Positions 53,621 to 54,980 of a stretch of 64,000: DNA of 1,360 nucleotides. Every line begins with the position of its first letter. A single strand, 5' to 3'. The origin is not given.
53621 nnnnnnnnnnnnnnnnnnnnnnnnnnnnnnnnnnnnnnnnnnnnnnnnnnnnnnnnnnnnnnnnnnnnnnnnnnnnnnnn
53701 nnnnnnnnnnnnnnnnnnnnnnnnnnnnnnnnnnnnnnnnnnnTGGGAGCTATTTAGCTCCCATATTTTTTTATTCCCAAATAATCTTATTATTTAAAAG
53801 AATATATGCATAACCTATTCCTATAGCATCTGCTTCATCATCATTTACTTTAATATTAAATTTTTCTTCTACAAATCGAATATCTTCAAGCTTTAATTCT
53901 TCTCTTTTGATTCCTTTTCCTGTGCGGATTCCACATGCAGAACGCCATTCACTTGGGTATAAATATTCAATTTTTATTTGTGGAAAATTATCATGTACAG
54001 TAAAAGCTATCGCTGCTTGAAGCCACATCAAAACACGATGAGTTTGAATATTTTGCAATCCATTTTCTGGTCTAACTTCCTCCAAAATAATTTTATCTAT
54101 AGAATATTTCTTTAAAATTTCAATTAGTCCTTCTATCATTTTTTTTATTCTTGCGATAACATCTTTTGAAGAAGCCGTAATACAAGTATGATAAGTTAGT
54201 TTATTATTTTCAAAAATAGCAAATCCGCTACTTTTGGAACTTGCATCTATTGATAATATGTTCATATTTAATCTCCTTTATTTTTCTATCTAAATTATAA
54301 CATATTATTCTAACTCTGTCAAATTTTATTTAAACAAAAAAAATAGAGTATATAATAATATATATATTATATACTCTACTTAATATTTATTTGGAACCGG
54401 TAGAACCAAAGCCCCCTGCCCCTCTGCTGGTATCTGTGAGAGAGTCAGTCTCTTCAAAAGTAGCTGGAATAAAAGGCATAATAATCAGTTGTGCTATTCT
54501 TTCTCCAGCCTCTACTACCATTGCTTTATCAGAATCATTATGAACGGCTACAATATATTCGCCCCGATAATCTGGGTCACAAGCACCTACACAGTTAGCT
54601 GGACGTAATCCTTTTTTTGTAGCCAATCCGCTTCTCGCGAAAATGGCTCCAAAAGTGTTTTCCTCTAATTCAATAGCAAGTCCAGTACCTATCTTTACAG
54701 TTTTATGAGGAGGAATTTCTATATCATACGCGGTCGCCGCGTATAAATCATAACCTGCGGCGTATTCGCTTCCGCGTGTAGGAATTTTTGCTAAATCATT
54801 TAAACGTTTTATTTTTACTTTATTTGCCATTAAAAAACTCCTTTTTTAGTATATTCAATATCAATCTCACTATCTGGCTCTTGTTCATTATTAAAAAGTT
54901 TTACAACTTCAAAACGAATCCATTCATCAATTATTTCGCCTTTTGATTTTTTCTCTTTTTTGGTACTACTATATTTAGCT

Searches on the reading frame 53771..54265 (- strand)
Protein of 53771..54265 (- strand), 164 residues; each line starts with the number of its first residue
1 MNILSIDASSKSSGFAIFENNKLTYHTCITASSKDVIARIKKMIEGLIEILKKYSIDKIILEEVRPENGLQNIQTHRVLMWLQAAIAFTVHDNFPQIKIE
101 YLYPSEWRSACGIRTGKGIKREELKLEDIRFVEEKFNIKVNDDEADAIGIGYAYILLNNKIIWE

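Call 106: search_protein_families(library=pfam, proteins=[window:53771-54265:-], max_evalue=0.05)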
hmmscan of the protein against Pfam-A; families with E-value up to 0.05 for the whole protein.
window:53771-54265:- (164 aa): 4 families
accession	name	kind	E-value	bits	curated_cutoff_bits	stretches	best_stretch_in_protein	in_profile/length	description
PF02075.23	RuvC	-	5.6e-05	23.5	22.2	1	3-65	1-67/148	Crossover junction endodeoxyribonuclease RuvC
PF04463.17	2-thiour_desulf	-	0.024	15.1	34.7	1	27-74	63-110/141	2-thiouracil desulfurase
PF22133.1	Toxin_BN_H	-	0.04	13.9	52.2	0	9-86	20-91/276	Botulinum neurotoxin, helical domain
PF23707.1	P116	-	0.043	12.1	27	1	30-74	582-628/1041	P116-like protein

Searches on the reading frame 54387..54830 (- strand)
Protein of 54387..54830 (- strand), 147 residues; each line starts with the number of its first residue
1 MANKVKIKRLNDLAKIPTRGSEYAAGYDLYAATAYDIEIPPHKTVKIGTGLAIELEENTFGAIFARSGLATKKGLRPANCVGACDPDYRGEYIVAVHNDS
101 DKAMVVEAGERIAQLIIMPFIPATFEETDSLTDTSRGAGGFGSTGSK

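Call 106: search_protein_families(library=pfam, proteins=[window:54387-54830:-], max_evalue=0.05)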
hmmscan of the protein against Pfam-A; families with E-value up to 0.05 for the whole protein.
window:54387-54830:- (147 aa): 2 families
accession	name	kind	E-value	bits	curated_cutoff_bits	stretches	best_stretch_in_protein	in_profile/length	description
PF00692.24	dUTPase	-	2.3e-28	99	22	1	14-145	3-129/129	dUTPase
PF22769.1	DCD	-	2.1e-05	25.1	27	1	52-117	86-150/153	dCTP deaminase-like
